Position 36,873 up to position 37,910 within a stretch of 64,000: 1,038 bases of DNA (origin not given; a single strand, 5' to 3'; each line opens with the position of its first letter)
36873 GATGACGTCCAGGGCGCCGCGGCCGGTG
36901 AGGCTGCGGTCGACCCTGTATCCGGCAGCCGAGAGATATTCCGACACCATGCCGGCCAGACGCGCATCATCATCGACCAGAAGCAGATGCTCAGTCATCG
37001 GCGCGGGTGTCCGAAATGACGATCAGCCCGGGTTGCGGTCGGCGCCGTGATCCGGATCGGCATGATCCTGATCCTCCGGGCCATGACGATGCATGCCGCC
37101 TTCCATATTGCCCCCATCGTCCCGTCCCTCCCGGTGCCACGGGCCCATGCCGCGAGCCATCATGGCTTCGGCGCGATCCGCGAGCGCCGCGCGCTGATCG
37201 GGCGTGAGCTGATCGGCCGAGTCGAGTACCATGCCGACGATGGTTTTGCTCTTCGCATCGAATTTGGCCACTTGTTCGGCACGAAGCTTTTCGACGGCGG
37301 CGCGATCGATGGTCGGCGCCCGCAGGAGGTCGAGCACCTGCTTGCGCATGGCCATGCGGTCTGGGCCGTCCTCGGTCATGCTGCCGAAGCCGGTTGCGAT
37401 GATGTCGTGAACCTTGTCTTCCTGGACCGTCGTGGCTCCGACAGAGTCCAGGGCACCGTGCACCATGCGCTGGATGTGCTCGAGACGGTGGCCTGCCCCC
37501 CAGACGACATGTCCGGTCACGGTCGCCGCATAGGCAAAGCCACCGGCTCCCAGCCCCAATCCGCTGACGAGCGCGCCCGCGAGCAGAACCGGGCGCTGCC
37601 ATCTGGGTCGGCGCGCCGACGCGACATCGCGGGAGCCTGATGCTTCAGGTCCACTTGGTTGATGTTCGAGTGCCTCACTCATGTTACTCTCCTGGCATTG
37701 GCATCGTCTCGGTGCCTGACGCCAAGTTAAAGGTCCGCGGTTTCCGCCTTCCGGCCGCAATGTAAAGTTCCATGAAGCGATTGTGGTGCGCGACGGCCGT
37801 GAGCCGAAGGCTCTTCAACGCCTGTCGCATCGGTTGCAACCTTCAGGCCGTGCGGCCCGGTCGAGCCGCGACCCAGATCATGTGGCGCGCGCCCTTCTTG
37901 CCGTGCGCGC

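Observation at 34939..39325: cpxP-like / response regulator / histidine kinase operon with Met/His-rich periplasmic protein adjacent to cutC: candidate copper-responsive envelope-stress module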

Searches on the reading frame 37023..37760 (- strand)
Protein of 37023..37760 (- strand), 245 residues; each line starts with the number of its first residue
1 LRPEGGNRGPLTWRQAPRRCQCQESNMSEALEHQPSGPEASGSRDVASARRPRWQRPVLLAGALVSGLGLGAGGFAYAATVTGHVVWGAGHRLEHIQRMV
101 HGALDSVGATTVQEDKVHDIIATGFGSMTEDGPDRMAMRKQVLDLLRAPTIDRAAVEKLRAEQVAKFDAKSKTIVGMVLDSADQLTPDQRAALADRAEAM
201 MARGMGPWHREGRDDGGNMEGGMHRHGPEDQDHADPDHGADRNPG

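Call 3: search_protein_families(library=pfam, proteins=[window:37023-37760:-], max_evalue=0.01)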
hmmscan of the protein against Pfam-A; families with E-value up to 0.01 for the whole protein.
window:37023-37760:- (245 aa): 2 families
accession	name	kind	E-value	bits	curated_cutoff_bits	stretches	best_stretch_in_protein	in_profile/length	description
PF13801.11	Metal_resist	-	1.6e-07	31.9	29.2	1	79-192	19-125/125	Heavy-metal resistance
PF07813.17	LTXXQ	-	6.6e-05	24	24.3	1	101-195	7-98/100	LTXXQ motif family protein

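Call 4: search_protein_families(library=ncbifam, proteins=[window:37023-37760:-], max_evalue=0.01)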
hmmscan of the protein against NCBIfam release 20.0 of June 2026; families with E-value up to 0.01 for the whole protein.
window:37023-37760:- (245 aa): 0 families

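Call 6: find_homologous_proteins(query=window:37026-37682:-)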
Query seq(219 aa) (219 aa): 287 proteins with E <= 0.001 among 2254 candidates; the best 120 are listed.
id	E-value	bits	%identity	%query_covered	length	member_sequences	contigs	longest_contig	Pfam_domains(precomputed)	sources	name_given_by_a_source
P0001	1.3e-139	481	100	100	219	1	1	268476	PF07813.18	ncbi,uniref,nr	ncbi:Spy/CpxP family protein refolding chaperone [Lichenifustis flavocetrariae]|uniref:Spy/CpxP fami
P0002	1.6e-115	402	85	100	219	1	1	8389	-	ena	-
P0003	1.1e-67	246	62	91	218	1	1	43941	PF13801.12,PF07813.18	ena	-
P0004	1.4e-65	239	65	78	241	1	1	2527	PF13801.12,PF07813.18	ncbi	-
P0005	9.9e-65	236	64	88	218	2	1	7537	-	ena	-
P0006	8.7e-64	233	62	87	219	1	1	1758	-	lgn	-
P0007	2.1e-63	232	58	95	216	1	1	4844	PF13801.12,PF07813.18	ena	-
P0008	7.1e-62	227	70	70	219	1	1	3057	PF13801.12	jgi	jgi:periplasmic protein CpxP/Spy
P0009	2.5e-61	225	58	100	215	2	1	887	PF07813.18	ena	-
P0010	4.6e-61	224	53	100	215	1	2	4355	PF13801.12,PF07813.18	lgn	-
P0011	5.2e-61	224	65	79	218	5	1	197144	-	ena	-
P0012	2.4e-60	222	58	98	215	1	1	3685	PF13801.12,PF07813.18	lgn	-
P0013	2.4e-58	215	60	89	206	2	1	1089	PF13801.12,PF07813.18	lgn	-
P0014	7.9e-56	207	59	83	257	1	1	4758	-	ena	-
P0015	3.4e-52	195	49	100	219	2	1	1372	PF13801.12,PF07813.18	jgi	jgi:protein CpxP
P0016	1.7e-51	193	59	77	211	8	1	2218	PF13801.12,PF07813.18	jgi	jgi:protein CpxP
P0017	2.3e-51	193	59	79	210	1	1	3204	PF07813.18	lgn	-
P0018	3.4e-51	192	55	100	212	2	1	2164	PF13801.12,PF07813.18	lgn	-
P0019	7.8e-51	191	57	87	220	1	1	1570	PF13801.12,PF07813.18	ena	-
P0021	6.8e-50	188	54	100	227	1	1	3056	PF13801.12,PF07813.18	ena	-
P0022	1.7e-49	186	53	87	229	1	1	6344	PF13801.12,PF07813.18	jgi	jgi:Spy/CpxP family protein refolding chaperone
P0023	3.9e-49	185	53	84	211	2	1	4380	PF13801.12,PF07813.18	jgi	jgi:protein CpxP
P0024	4.3e-49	185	58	74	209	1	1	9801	PF13801.12,PF07813.18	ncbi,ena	-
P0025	5.5e-49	185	56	79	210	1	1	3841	PF13801.12,PF07813.18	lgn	-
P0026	1.3e-48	184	61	78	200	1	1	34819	PF13801.12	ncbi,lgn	-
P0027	2.6e-48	183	57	85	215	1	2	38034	PF13801.12,PF07813.18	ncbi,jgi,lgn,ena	-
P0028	4.4e-48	182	60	74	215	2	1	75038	PF13801.12,PF07813.18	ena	-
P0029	5.9e-48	181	57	79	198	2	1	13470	PF07813.18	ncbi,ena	-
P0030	6.3e-48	181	57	89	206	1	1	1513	PF13801.12,PF07813.18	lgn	-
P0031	1.5e-47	180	58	71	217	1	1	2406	PF07813.18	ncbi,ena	-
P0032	2.7e-47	179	51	87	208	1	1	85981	PF13801.12,PF07813.18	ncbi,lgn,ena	-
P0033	2.7e-47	179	59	68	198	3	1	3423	PF07813.18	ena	-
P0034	2.7e-47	179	51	100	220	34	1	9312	PF13801.12,PF07813.18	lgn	-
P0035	2.9e-47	179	55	82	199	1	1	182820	PF13801.12,PF07813.18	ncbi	-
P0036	1.6e-46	177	61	66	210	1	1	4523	PF13801.12,PF07813.18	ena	-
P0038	1.8e-45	173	66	60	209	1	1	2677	PF13801.12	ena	-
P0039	2.4e-45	173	51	89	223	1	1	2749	PF13801.12,PF07813.18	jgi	jgi:Spy/CpxP family protein refolding chaperone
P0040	1.4e-44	170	58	72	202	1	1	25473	PF13801.12,PF07813.18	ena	-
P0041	1.5e-44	170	56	75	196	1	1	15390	PF07813.18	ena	-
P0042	2.6e-44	170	55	69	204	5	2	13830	PF13801.12,PF07813.18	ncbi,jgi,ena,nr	ncbi:MAG TPA: Spy/CpxP family protein refolding chaperone [Roseiarcus sp.]|nr:Spy/CpxP family protei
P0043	3.0e-44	169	51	91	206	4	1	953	PF13801.12,PF07813.18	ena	-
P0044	3.4e-44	169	49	97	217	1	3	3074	PF13801.12,PF07813.18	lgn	-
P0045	4.1e-44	169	51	88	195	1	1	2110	PF07813.18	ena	-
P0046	4.3e-44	169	56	72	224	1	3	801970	PF13801.12,PF07813.18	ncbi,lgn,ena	-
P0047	5.9e-44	168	52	89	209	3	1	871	PF13801.12,PF07813.18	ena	-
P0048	6.7e-44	168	53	79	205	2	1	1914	PF13801.12,PF07813.18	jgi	jgi:Spy/CpxP family protein refolding chaperone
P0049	7.1e-44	168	58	71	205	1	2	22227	PF13801.12,PF07813.18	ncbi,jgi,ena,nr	ncbi:MAG TPA: Spy/CpxP family protein refolding chaperone [Roseiarcus sp.]|nr:Spy/CpxP family protei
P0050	1.4e-43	167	60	53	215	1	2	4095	PF13801.12,PF07813.18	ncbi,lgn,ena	-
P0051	2.2e-43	166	50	89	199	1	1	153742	PF13801.12,PF07813.18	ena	-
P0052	3.7e-43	166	61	53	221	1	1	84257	PF13801.12,PF07813.18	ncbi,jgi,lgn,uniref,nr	ncbi:Spy/CpxP family protein refolding chaperone [Roseiarcus fermentans]|uniref:Spy/CpxP family prot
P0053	4.3e-43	166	59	58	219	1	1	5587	PF07813.18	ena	-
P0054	4.6e-43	165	55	78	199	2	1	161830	PF13801.12,PF07813.18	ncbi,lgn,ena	-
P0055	6.0e-43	165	56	72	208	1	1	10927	PF13801.12,PF07813.18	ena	-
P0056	7.1e-43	165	55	77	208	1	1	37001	PF13801.12,PF07813.18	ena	-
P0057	7.4e-43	165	58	59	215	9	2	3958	PF13801.12,PF07813.18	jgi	jgi:Spy/CpxP family protein refolding chaperone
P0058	7.6e-43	165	58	67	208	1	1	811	PF13801.12,PF07813.18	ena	-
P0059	1.2e-42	164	49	89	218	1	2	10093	PF13801.12,PF07813.18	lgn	-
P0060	1.5e-42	164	48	97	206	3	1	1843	PF13801.12,PF07813.18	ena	-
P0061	2.1e-42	163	61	54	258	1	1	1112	PF07813.18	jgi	jgi:Spy/CpxP family protein refolding chaperone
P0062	2.4e-42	163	50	84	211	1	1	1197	PF13801.12,PF07813.18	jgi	jgi:protein CpxP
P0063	2.6e-42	163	51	77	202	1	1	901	PF13801.12,PF07813.18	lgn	-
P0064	2.8e-42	163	50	87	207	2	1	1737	PF13801.12,PF07813.18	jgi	jgi:periplasmic protein CpxP/Spy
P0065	3.1e-42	163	65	52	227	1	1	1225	PF13801.12,PF07813.18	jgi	jgi:Spy/CpxP family protein refolding chaperone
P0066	3.2e-42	163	50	78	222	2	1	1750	PF07813.18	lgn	-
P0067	3.2e-42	163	55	76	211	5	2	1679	PF13801.12,PF07813.18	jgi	jgi:periplasmic protein CpxP/Spy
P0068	3.3e-42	163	47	97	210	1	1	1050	PF07813.18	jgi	jgi:protein CpxP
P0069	3.5e-42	163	52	88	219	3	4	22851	PF07813.18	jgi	jgi:periplasmic protein CpxP/Spy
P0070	3.8e-42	162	56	71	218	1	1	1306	PF13801.12,PF07813.18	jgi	jgi:protein CpxP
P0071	3.9e-42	162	48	87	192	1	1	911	PF13801.12,PF07813.18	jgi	jgi:periplasmic protein CpxP/Spy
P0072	4.3e-42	162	54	76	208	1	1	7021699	PF13801.12,PF07813.18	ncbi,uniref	ncbi:Spy/CpxP family protein refolding chaperone [Labrys okinawensis]|uniref:Spy/CpxP family protein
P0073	4.5e-42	162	65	54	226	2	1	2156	PF13801.12,PF07813.18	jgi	-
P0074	5.3e-42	162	47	98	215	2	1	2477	PF13801.12,PF07813.18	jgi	jgi:protein CpxP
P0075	5.3e-42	162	57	58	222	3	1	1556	PF13801.12,PF07813.18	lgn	-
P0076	6.1e-42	162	51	80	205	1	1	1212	PF07813.18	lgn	-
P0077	7.0e-42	162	55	77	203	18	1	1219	PF13801.12,PF07813.18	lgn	-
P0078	7.1e-42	162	50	85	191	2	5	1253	PF13801.12,PF07813.18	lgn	-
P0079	8.8e-42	161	56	53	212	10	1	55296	PF07813.18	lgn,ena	-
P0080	1.2e-41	161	55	69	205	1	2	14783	PF13801.12,PF07813.18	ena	-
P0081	1.3e-41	161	54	76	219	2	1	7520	PF13801.12,PF07813.18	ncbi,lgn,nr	ncbi:MAG: uncharacterized protein JWL84_2907 [Rhodospirillales bacterium]|nr:uncharacterized protein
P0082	1.3e-41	161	50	76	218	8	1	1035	PF13801.12,PF07813.18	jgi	jgi:periplasmic protein CpxP/Spy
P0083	1.7e-41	160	53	72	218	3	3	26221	PF07813.18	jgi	jgi:Spy/CpxP family protein refolding chaperone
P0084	2.0e-41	160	51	88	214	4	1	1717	PF13801.12,PF07813.18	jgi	jgi:protein CpxP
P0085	2.7e-41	160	55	76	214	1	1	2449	PF13801.12,PF07813.18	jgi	jgi:periplasmic protein CpxP/Spy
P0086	2.7e-41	160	51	90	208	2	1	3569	PF13801.12,PF07813.18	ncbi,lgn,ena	-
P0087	3.7e-41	159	52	80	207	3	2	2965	PF13801.12,PF07813.18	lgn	-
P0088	4.0e-41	159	51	82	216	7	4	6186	PF07813.18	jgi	jgi:protein CpxP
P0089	4.4e-41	159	52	84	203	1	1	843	PF13801.12,PF07813.18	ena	-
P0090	4.7e-41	159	52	70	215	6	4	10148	PF13801.12,PF07813.18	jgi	jgi:Spy/CpxP family protein refolding chaperone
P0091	6.2e-41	158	53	74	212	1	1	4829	PF13801.12,PF07813.18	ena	-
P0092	6.2e-41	158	52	87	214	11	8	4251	PF13801.12,PF07813.18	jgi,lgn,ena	jgi:protein CpxP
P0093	7.8e-41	158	48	89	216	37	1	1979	PF07813.18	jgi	jgi:periplasmic protein CpxP/Spy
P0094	8.0e-41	158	56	70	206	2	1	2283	PF13801.12,PF07813.18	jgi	jgi:periplasmic protein CpxP/Spy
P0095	8.7e-41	158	48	85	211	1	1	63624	PF13801.12,PF07813.18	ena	-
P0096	9.3e-41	158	52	77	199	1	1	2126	PF13801.12,PF07813.18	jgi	jgi:Spy/CpxP family protein refolding chaperone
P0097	1.4e-40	157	55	60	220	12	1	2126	PF07813.18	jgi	jgi:periplasmic protein CpxP/Spy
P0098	1.4e-40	157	53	77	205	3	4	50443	PF13801.12,PF07813.18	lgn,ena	-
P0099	1.5e-40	157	48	91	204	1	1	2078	PF13801.12,PF07813.18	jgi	-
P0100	1.6e-40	157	56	73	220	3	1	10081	PF13801.12,PF07813.18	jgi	jgi:Spy/CpxP family protein refolding chaperone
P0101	1.7e-40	157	58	62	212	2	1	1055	PF13801.12,PF07813.18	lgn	-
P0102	2.2e-40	157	49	89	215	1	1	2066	PF13801.12,PF07813.18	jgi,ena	-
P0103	2.3e-40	157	53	80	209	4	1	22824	PF07813.18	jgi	jgi:Spy/CpxP family protein refolding chaperone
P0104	2.5e-40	156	51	88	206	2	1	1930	PF07813.18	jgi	jgi:Spy/CpxP family protein refolding chaperone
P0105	2.6e-40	156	52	79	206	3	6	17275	PF13801.12,PF07813.18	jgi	jgi:periplasmic protein CpxP/Spy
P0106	2.8e-40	156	56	69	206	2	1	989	PF13801.12,PF07813.18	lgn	-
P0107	3.8e-40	156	52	72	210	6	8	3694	PF13801.12,PF07813.18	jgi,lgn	jgi:periplasmic protein CpxP/Spy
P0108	3.8e-40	156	54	77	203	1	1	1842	PF13801.12,PF07813.18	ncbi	-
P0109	3.9e-40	156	62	47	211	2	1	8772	PF13801.12,PF07813.18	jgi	jgi:periplasmic protein CpxP/Spy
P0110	4.2e-40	156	47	99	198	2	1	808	PF13801.12,PF07813.18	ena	-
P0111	4.7e-40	156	46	98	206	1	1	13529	PF13801.12,PF07813.18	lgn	-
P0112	5.7e-40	155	47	90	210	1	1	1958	PF13801.12,PF07813.18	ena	-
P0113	6.3e-40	155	53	73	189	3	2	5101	PF13801.12,PF07813.18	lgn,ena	-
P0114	6.3e-40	155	57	68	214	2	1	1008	PF13801.12,PF07813.18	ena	-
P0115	6.7e-40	155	47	91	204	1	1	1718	PF13801.12,PF07813.18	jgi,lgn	-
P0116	7.0e-40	155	54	72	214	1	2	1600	PF13801.12,PF07813.18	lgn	-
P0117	1.0e-39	154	54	75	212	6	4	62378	PF07813.18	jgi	jgi:Spy/CpxP family protein refolding chaperone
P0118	1.2e-39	154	47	97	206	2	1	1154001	PF07813.18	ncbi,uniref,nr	ncbi:Spy/CpxP family protein refolding chaperone [Methylocapsa sp. S129]|uniref:Spy/CpxP family prot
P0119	1.2e-39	154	59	57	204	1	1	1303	PF13801.12,PF07813.18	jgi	jgi:Spy/CpxP family protein refolding chaperone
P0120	1.3e-39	154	53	71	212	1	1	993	PF13801.12,PF07813.18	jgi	jgi:Spy/CpxP family protein refolding chaperone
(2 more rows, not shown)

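Call 19: search_dna_similar(query=P0001, collection=plasmids, mode=protein, max_rows=40, max_evalue=0.001)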
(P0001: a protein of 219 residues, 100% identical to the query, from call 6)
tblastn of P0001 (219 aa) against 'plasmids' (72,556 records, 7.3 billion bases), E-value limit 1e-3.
Records with a match: 69; places in all: 69; records where one place covers at least 80% of the query: 0.
Best place of each record, by identity: <60% 69.
By first word of the organism name: Sinorhizobium 55; Rhizobium 7; Mesorhizobium 3; Shinella 2; Methylobacterium 1; Pararhizobium 1.
By predicted mobility (MOB-suite, as given by PLSDB): mobilizable 46; non-mobilizable 19; conjugative 4.
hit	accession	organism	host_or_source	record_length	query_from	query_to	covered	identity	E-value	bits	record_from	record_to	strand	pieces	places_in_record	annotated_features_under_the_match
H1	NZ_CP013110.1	Sinorhizobium americanum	Vachellia farnesiana,cell culture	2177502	55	194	64%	34.9%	1e-11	71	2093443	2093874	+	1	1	record has no annotation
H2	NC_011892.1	Methylobacterium nodulans ORS 2060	-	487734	57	163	49%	44.9%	3e-22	101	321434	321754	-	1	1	periplasmic heavy metal sensor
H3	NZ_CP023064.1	Sinorhizobium sp. CCBAU 05631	G.max,nodule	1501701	69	202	61%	35.0%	8e-12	71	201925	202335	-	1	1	record has no annotation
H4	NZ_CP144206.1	Sinorhizobium chiapasense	mixed culture,rhizosphere soil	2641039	58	163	48%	42.5%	1e-14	79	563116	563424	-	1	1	none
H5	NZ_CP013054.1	Sinorhizobium americanum CCGM7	Phaseolus vulgaris,root nodules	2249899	70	182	52%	38.9%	2e-12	72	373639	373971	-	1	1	none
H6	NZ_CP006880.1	Rhizobium gallicum bv. gallicum R602sp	Phaseolus vulgaris,whole ...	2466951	58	163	48%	41.5%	3e-12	72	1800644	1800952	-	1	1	record has no annotation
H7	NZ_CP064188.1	Rhizobium sp. 007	Onobrychis viciifolia,cell culture,root ...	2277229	58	163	48%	41.5%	3e-12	72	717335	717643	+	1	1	none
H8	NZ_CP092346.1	Rhizobium gallicum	Phaseolus vulgaris,Cell culture,nodule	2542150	58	163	48%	41.5%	3e-12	72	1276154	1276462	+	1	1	none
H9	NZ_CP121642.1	Rhizobium sp. CC1099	Onobrychis viciifolia,cell culture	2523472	58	163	48%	41.5%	4e-12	72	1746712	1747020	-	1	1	none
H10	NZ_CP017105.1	Rhizobium gallicum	Phaseolus vulgaris,Whole ...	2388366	58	163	48%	41.5%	4e-12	72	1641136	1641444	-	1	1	none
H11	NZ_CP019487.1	Sinorhizobium meliloti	alfalfa,single cell,nitrogen fixing ...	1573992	55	163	50%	40.2%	7e-12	71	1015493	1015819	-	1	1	none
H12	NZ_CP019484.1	Sinorhizobium meliloti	alfalfa,whole organism,alfalfa nodule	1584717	55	163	50%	40.2%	7e-12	71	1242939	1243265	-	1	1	none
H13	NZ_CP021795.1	Sinorhizobium meliloti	Medicago sativa,Single Cell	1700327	55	163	50%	40.2%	7e-12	71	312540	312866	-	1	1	none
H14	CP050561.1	Sinorhizobium meliloti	Melilotus officinalis,cell culture,root ...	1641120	57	163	49%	40.9%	2e-11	70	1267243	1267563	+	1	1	Spy/CpxP family protein refolding chaperone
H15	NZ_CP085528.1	Sinorhizobium meliloti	Medicago,cell culture,lupulina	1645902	57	163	49%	40.9%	2e-11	70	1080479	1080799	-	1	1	none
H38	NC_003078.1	Sinorhizobium meliloti 1021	-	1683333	58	163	48%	40.6%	3e-11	69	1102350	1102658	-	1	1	none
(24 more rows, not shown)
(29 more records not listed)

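Call 21: get_annotated_region(hit=H38, flank=6000)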
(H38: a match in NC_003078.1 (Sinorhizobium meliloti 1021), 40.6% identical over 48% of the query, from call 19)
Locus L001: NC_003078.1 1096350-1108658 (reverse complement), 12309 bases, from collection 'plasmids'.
description: Sinorhizobium meliloti 1021 plasmid pSymB, complete sequence
organism: Sinorhizobium meliloti 1021 (NCBI taxid 266834)
taxonomy: Bacteria; Pseudomonadota; Alphaproteobacteria; Hyphomicrobiales; Rhizobiaceae; Sinorhizobium; Sinorhizobium meliloti; Sinorhizobium meliloti 1021
host: -; source: -; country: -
typing (MOB-suite, as given by PLSDB): mobilizable; relaxase MOBQ
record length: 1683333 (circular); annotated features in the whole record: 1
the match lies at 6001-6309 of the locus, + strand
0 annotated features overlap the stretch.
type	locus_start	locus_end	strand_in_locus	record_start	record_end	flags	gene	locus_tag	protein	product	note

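Call 22: get_annotated_region(hit=H2, flank=6000)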
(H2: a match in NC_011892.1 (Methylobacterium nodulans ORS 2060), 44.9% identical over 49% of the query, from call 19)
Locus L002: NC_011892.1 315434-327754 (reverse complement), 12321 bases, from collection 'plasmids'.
description: Methylobacterium nodulans ORS 2060 plasmid pMNOD01, complete sequence
organism: Methylobacterium nodulans ORS 2060 (NCBI taxid 460265)
taxonomy: Bacteria; Pseudomonadota; Alphaproteobacteria; Hyphomicrobiales; Methylobacteriaceae; Methylobacterium; Methylobacterium nodulans; Methylobacterium nodulans ORS 2060
host: -; source: -; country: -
typing (MOB-suite, as given by PLSDB): non-mobilizable
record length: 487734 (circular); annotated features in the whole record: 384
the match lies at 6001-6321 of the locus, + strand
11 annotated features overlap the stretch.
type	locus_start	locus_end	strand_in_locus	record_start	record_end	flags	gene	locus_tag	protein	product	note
CDS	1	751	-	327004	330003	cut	-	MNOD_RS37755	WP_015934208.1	sarcosine oxidase subunit alpha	-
CDS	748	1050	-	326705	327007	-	-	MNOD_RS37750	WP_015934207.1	sarcosine oxidase subunit delta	-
CDS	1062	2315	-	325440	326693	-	-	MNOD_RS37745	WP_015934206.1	sarcosine oxidase subunit beta family protein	GO:0046653 - tetrahydrofolate metabolic process [Evidence IEA]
CDS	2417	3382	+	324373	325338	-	-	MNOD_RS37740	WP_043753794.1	GlxA family transcriptional regulator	-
CDS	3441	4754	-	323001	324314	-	-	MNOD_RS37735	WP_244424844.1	hypothetical protein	-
CDS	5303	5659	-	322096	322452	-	-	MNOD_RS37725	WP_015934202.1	hypothetical protein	-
CDS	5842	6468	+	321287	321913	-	-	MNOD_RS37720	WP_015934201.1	periplasmic heavy metal sensor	-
CDS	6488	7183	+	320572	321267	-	-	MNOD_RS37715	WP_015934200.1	response regulator transcription factor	GO:0000160 - phosphorelay signal transduction system [Evidence IEA]; GO:0006355 - regulation of DNA-templated ...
CDS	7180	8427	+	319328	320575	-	-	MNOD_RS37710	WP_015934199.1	HAMP domain-containing sensor histidine kinase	GO:0007165 - signal transduction [Evidence IEA]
CDS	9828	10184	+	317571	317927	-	-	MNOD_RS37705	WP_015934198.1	hypothetical protein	-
CDS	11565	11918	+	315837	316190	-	-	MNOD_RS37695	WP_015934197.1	4a-hydroxytetrahydrobiopterin dehydratase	-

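Call 28: search_solved_structures(query=A1, max_evalue=10, show_alignments=3)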
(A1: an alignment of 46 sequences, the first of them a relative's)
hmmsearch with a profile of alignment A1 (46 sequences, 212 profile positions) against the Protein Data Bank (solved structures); distinct sequences matched with E-value up to 10: 0.

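Call 32: find_related_loci(query=A2, collection=genome_contigs, flank=8000)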
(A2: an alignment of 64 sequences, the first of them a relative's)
Query A2 (219 aa) in genome_contigs; peptide patterns used: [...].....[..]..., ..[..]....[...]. (x = any residue, [..] = any of these).
284 stretches matched a pattern; 163 encode a relative of the query (tblastn E <= 1e-3); the best 80 are kept; 80 distinct loci.
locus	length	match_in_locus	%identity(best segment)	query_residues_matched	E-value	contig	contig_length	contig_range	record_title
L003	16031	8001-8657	51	1-216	5e-51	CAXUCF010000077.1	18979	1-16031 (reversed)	MAG TPA_asm: uncultured Lichenihabitans sp. isolate public_SRR14722163_metawrap_bin.2 genome assembly, contig: public_SR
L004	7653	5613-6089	56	8-177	8e-50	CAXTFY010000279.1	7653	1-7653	MAG TPA_asm: uncultured Acetobacteraceae bacterium isolate private_T1867_metawrap_bin.2 genome assembly, contig: private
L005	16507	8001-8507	59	9-177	3e-46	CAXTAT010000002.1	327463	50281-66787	MAG TPA_asm: uncultured Acetobacteraceae bacterium isolate private_X15_metawrap_bin.2 genome assembly, contig: private_X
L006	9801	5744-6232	55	16-177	6e-46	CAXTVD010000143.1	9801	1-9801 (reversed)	MAG TPA_asm: uncultured Lichenihabitans sp. isolate private_T1888_metawrap_bin.15 genome assembly, contig: private_T1888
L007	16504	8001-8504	54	27-195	1e-45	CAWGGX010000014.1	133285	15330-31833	MAG: uncultured Alphaproteobacteria bacterium isolate MFD01716.bin.2.148 genome assembly, contig: contig_8329, whole gen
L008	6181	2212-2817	48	5-203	9e-46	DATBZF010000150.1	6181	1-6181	MAG TPA_asm: Roseiarcus sp. isolate SMAG_U7612 k141_2897107, whole genome shotgun sequence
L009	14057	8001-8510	55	28-206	7e-45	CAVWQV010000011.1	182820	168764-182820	MAG: uncultured Alphaproteobacteria bacterium isolate MFD09603.bin.2.20 genome assembly, contig: contig_41752, whole gen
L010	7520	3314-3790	54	9-174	5e-44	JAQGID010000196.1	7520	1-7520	MAG: Rhodospirillales bacterium isolate RYN_450 scaffold_2347111, whole genome shotgun sequence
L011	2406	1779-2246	58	61-216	1e-43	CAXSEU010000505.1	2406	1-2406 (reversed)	MAG: uncultured Lichenihabitans sp. isolate private_X16_metawrap_bin.2 genome assembly, contig: private_X16_metawrap_bin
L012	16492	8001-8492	50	9-178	1e-42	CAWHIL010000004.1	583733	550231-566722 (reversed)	MAG: uncultured Alphaproteobacteria bacterium isolate MFD01716.bin.1.31 genome assembly, contig: contig_43469, whole gen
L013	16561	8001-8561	51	28-218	2e-42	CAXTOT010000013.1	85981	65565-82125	MAG TPA_asm: uncultured Lichenihabitans sp. isolate public_SRR11456919_metawrap_bin.13 genome assembly, contig: public_S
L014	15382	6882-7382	52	28-206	5e-42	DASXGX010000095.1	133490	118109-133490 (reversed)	MAG TPA_asm: Roseiarcus sp. isolate SMAG_U5176 k141_2256118, whole genome shotgun sequence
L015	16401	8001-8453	61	25-175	3e-41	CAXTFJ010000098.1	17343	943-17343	MAG TPA_asm: uncultured Lichenihabitans sp. isolate private_T1916_metawrap_bin.13 genome assembly, contig: private_T1916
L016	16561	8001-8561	48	12-215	2e-41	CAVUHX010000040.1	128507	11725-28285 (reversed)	MAG: uncultured Alphaproteobacteria bacterium isolate MFD01872.bin.2.31 genome assembly, contig: contig_37320, whole gen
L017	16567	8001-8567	52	28-207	2e-40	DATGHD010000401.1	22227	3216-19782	MAG TPA_asm: Roseiarcus sp. isolate SMAG_U9771 k141_1051619, whole genome shotgun sequence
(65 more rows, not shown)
